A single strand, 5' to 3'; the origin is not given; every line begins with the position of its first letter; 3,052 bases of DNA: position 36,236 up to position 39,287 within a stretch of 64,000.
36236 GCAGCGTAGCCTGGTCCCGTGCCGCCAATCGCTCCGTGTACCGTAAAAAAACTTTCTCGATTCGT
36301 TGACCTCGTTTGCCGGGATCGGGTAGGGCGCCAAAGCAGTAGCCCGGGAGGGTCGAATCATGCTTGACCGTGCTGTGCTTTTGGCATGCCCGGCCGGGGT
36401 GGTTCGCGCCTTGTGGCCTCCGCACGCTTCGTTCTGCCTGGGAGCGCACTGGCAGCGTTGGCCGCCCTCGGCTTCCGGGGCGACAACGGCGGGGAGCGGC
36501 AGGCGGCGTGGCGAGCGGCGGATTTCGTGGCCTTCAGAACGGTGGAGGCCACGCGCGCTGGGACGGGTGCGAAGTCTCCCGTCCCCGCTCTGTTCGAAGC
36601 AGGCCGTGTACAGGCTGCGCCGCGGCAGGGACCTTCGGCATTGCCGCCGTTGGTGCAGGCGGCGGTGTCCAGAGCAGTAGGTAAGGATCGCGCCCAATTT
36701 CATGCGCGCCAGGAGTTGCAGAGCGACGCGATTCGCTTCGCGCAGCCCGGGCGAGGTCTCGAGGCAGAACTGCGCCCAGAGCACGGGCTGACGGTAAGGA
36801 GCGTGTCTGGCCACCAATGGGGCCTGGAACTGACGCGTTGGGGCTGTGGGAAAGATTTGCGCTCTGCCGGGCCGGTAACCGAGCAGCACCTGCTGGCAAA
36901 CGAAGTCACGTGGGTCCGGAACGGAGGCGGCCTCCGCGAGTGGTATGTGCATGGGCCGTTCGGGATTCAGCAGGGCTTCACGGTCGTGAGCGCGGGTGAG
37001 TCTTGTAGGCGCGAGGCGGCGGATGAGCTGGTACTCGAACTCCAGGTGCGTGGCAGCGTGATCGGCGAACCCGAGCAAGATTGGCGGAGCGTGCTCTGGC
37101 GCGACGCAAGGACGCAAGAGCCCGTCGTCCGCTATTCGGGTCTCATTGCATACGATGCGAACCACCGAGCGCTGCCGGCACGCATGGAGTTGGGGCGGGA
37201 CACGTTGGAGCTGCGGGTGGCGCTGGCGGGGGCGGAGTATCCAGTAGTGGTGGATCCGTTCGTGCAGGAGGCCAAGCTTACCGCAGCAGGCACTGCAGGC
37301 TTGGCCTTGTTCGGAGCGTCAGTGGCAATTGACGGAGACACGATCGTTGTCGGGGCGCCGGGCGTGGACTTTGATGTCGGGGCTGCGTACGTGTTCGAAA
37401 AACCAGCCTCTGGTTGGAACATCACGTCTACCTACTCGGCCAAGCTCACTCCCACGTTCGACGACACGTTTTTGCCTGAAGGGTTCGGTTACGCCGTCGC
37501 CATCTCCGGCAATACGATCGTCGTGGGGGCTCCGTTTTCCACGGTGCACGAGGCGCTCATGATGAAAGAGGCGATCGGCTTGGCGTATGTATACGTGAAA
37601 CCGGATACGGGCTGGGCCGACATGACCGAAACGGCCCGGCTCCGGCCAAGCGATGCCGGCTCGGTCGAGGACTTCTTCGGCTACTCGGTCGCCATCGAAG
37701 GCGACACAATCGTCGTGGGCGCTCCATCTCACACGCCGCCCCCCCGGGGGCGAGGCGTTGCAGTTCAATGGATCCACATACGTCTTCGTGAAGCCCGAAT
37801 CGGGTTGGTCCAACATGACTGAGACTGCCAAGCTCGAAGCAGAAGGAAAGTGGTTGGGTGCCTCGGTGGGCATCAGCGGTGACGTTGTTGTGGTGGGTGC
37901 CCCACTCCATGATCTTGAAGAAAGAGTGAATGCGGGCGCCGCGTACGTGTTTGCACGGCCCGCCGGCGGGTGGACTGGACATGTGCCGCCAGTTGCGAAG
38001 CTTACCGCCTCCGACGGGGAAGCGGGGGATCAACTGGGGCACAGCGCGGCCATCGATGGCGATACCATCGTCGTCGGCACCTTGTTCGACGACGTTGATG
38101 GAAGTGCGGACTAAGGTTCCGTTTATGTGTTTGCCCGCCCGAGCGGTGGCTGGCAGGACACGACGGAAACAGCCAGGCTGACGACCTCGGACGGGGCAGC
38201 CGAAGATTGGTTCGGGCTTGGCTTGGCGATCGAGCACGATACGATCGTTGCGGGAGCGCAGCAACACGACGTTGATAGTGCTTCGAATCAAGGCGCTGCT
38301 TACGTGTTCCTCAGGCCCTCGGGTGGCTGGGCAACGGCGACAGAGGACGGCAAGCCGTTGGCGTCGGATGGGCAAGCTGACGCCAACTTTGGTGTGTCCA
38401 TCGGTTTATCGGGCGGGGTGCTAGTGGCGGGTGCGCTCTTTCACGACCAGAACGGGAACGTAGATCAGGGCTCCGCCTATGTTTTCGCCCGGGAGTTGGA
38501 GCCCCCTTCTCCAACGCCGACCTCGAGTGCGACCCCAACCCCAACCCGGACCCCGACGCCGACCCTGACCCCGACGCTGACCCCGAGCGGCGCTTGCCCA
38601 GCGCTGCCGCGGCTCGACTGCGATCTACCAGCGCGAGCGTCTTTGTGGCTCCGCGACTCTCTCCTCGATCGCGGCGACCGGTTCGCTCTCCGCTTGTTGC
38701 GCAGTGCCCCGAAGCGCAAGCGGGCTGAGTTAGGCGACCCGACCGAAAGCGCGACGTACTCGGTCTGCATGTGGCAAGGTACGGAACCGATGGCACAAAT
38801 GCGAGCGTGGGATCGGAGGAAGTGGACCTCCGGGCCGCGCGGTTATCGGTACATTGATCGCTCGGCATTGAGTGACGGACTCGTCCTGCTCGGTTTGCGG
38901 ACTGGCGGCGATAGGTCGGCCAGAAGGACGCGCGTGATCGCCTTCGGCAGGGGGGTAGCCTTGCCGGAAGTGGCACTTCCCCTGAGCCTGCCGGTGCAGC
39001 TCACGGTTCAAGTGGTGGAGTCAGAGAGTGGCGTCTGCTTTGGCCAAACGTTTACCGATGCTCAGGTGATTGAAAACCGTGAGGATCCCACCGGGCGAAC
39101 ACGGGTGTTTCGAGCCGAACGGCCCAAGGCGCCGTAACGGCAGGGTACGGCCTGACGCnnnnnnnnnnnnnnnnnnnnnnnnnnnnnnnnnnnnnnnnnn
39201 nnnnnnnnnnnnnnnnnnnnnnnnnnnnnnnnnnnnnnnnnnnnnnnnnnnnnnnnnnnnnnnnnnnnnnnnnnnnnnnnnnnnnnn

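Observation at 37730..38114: FG-GAP gene lesions: frameshift inside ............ and CAA>TAA nonsense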

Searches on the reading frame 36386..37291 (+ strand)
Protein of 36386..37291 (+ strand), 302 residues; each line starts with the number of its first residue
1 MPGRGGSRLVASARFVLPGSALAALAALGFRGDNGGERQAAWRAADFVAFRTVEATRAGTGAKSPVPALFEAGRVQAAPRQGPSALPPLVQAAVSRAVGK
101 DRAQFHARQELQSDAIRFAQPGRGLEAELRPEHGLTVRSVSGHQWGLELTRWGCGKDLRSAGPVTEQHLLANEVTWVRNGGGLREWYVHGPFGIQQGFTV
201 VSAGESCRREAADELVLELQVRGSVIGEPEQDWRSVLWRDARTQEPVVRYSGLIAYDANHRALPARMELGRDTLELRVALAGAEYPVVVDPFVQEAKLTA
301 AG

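Call 15: find_homologous_proteins(query=window:36386-37291:+)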
Query seq(302 aa) (302 aa): 11 proteins with E <= 0.001 among 8000 candidates.
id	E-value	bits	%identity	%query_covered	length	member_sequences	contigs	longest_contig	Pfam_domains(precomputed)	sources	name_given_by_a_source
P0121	4.0e-194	662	100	100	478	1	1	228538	PF14312.13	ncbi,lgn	-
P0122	6.1e-25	106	39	70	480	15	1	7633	PF14312.13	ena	-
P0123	8.3e-25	106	37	71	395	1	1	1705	PF14312.13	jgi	jgi:hypothetical protein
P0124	1.6e-22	99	35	72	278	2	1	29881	PF14312.13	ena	-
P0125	1.1e-20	93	36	69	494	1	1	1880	PF14312.13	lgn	-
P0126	1.5e-18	85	33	72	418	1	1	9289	PF14312.13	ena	-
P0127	1.4e-17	82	36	72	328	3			PF14312.13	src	-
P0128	6.0e-17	80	35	75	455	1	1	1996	PF14312.13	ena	-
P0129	2.8e-12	65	33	72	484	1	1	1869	PF14312.13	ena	-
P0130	1.1e-10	60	41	40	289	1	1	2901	PF14312.13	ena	-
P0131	2.6e-5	42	30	62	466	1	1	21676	PF14312.13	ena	-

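Call 18: find_encoding_contigs(protein=P0133, flank=10000, max_places=10)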
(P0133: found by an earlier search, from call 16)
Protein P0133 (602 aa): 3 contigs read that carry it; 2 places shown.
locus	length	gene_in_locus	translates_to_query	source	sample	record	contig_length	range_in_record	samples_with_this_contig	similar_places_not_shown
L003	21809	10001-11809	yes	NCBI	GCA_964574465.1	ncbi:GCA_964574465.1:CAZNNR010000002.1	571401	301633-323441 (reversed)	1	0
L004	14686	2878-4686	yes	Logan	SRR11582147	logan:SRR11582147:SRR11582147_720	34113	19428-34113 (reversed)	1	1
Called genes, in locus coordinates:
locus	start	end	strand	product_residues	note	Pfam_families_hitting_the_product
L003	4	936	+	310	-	PF00291:PALP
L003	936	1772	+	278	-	-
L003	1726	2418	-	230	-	PF01128:IspD, PF12804:NTP_transf_3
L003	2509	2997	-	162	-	PF02559:CarD_TRCF_RID, PF21095:CarD_C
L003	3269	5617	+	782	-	PF03176:MMPL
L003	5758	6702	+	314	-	PF23213:, PF23212:DUF7064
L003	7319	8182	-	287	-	-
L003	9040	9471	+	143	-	-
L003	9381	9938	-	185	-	-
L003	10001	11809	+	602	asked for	PF14312:FG-GAP_2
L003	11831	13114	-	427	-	PF01384:PHO4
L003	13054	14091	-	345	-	PF13489:Methyltransf_23, PF01209:Ubie_methyltran, PF13649:Methyltransf_25, PF13847:Methyltransf_31, PF08241:Methyltransf_11, PF08242:Methyltransf_12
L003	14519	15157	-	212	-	PF12804:NTP_transf_3 (faint), PF09837:DUF2064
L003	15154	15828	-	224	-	PF00535:Glycos_transf_2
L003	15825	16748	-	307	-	PF04784:DUF547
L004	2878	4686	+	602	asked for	PF14312:FG-GAP_2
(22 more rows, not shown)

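Call 33: search_protein_families(library=pfam, proteins=[window:36386-37291:+], max_evalue=1)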
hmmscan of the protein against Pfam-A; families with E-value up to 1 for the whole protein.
seq(302 aa): 0 families

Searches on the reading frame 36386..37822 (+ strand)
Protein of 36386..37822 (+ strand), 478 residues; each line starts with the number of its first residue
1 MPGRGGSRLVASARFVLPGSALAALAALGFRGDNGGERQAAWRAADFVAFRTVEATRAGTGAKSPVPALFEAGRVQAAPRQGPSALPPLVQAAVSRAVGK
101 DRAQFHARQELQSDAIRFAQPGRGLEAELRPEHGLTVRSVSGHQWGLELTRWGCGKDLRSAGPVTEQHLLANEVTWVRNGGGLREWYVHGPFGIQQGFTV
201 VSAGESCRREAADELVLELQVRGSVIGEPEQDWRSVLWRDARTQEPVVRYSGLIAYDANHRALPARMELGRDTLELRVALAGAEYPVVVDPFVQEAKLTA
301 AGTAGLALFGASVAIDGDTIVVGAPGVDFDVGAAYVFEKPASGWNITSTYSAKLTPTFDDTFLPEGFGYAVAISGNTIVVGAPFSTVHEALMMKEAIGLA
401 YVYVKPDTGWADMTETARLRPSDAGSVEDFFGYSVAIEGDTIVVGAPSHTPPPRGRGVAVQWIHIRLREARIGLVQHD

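Call 9: find_encoding_contigs(protein=window:36386-37822:+, flank=10000, max_places=10)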
Protein window:36386-37822:+ (478 aa): 1 contig read that carries it; 1 place shown.
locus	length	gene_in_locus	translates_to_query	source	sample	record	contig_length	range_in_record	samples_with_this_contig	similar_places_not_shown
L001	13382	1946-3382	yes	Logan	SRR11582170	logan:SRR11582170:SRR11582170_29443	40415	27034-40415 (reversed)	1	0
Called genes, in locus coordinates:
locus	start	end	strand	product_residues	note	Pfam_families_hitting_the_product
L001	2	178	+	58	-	?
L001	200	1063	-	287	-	-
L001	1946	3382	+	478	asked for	PF14312:FG-GAP_2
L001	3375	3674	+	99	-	PF14312:FG-GAP_2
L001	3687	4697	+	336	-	PF14312:FG-GAP_2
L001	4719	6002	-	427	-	PF01384:PHO4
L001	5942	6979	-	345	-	PF01135:PCMT (weak), PF01209:Ubie_methyltran, PF13489:Methyltransf_23, PF13649:Methyltransf_25, PF13847:Methyltransf_31, PF08241:Methyltransf_11, PF08242:Methyltransf_12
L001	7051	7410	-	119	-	-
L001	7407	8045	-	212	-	PF12804:NTP_transf_3 (weak), PF09837:DUF2064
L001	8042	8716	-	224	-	PF00535:Glycos_transf_2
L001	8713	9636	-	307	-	PF04784:DUF547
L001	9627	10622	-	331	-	PF04055:Radical_SAM, PF12345:DUF3641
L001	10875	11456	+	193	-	-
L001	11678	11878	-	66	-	PF13490:zf-HC2 (weak)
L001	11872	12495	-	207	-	PF04542:Sigma70_r2, PF08281:Sigma70_r4_2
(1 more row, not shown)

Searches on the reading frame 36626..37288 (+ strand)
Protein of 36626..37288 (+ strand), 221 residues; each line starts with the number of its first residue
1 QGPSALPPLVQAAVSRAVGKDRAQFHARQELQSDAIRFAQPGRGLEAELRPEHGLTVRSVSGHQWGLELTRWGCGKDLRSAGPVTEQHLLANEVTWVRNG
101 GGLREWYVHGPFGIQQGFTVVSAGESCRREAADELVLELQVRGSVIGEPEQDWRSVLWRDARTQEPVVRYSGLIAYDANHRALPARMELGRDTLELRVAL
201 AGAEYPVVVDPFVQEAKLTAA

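Call 26: find_related_loci(query=A2, collection=genome_contigs, flank=6000)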
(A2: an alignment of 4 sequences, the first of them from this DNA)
Query A2 (221 aa) in genome_contigs; peptide patterns used: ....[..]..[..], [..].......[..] (x = any residue, [..] = any of these).
275 stretches matched a pattern; 253 encode a relative of the query (tblastn E <= 1e-3); the best 80 are kept; 80 distinct loci.
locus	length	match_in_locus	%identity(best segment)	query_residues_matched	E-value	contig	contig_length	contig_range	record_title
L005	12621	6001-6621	40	4-221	3e-34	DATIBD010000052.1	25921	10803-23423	MAG TPA_asm: Vicinamibacteria bacterium isolate SMAG_U16281 k141_1218555, whole genome shotgun sequence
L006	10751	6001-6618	38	4-220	1e-31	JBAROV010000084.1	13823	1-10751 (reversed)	MAG: Vicinamibacterales bacterium isolate MFD13504_ilm_asm_bin1 k127_51423, whole genome shotgun sequence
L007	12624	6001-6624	37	6-219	2e-31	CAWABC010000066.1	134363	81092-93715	MAG: uncultured Acidobacteriaceae bacterium isolate MFD01299.bin.3.31 genome assembly, contig: contig_41908, whole genom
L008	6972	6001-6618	38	5-221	9e-31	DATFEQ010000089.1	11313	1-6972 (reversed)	MAG TPA_asm: Steroidobacteraceae bacterium isolate SMAG_U8612 k141_2507844, whole genome shotgun sequence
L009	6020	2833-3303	42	59-221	3e-30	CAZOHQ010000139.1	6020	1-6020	MAG TPA_asm: uncultured Syntrophaceae bacterium isolate binchicken_co42_435 genome assembly, contig: NODE_25256_length_6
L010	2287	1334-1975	38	5-221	6e-30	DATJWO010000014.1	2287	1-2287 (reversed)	MAG TPA_asm: Bryobacteraceae bacterium isolate SMAG_U15101 k141_2978337, whole genome shotgun sequence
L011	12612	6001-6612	39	6-221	5e-30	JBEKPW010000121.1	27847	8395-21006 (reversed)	MAG: Syntrophobacteraceae bacterium isolate SPRUCE 473 SPRUCE_473_121, whole genome shotgun sequence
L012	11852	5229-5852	36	2-221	8e-30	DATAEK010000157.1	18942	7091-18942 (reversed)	MAG TPA_asm: Vicinamibacterales bacterium isolate SMAG_U6775 k141_879361, whole genome shotgun sequence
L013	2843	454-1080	36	2-221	7e-30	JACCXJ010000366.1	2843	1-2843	MAG: Gammaproteobacteria bacterium isolate MGR_bin175 SD2897-2912_k127_2619062, whole genome shotgun sequence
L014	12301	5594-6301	37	6-220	4e-30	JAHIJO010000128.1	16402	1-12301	MAG: Verrucomicrobia bacterium isolate KR13_Ju.mb.40 KR13_Ju.mb.40_k141_151000, whole genome shotgun sequence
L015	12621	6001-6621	39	4-219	1e-29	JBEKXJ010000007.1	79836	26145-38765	MAG: Solirubrobacteraceae bacterium isolate SPRUCE 649 SPRUCE_649_7, whole genome shotgun sequence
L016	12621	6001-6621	35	4-221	1e-29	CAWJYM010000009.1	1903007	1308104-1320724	MAG: uncultured Acidobacteriota bacterium isolate MFD06742.bin.1.259 genome assembly, contig: contig_6991, whole genome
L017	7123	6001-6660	37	6-221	5e-29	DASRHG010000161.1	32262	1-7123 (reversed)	MAG TPA_asm: Candidatus Binatia bacterium isolate SMAG_U10078 k141_1453767, whole genome shotgun sequence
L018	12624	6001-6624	39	1-220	5e-29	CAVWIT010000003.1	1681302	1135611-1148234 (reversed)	MAG: uncultured Solirubrobacterales bacterium isolate MFD02248.bin.1.55 genome assembly, contig: contig_3777, whole geno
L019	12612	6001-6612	37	8-219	2e-28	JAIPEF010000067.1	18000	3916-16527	MAG: Desulfocapsa sp. isolate Tobar13.5m-G31 Tobar13-5m-C3506, whole genome shotgun sequence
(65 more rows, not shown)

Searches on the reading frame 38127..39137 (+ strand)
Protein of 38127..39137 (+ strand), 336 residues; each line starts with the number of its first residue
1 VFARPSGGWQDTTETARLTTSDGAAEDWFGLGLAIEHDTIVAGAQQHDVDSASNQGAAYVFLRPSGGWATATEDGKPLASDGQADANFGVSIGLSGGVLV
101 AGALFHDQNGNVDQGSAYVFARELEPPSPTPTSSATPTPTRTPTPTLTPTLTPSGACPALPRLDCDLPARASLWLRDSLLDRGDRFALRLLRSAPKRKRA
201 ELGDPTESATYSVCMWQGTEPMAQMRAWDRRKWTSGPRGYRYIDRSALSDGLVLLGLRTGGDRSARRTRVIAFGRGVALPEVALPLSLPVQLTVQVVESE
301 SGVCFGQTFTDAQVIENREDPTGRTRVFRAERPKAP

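Call 10: find_encoding_contigs(protein=window:38127-39137:+, flank=10000, max_places=10)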
Protein window:38127-39137:+ (336 aa): 1 contig read that carries it; 1 place shown.
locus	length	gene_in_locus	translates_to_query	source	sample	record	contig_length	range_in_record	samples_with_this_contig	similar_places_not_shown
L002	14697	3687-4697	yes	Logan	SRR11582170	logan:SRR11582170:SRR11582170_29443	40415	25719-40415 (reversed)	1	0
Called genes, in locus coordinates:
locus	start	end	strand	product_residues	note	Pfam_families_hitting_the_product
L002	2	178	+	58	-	?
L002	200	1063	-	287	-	-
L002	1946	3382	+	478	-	PF14312:FG-GAP_2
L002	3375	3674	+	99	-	PF14312:FG-GAP_2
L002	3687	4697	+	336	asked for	PF14312:FG-GAP_2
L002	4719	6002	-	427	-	PF01384:PHO4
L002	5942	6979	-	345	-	PF01135:PCMT (weak), PF01209:Ubie_methyltran, PF13489:Methyltransf_23, PF13649:Methyltransf_25, PF13847:Methyltransf_31, PF08241:Methyltransf_11, PF08242:Methyltransf_12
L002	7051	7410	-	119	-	-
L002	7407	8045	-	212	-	PF12804:NTP_transf_3 (weak), PF09837:DUF2064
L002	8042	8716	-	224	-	PF00535:Glycos_transf_2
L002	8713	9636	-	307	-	PF04784:DUF547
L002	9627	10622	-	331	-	PF04055:Radical_SAM, PF12345:DUF3641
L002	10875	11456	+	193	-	-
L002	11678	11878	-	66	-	PF13490:zf-HC2 (weak)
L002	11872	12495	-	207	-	PF04542:Sigma70_r2, PF08281:Sigma70_r4_2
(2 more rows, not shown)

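Call 16: list_cluster_members(proteins=[P0121, window:38127-39137:+, window:39159-40442:-])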
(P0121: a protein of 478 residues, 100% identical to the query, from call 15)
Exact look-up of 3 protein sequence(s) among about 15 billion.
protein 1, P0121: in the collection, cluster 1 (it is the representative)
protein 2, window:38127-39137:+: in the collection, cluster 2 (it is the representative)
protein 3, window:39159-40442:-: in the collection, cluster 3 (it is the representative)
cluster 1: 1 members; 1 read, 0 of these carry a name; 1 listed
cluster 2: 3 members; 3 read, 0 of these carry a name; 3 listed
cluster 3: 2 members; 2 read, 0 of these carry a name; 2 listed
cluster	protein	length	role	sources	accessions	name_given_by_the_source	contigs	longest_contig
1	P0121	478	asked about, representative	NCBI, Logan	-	-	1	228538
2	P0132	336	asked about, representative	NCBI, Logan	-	-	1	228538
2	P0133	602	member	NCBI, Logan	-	-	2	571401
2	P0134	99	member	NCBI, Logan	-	-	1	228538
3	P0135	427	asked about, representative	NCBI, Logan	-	-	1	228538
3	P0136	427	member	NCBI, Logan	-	-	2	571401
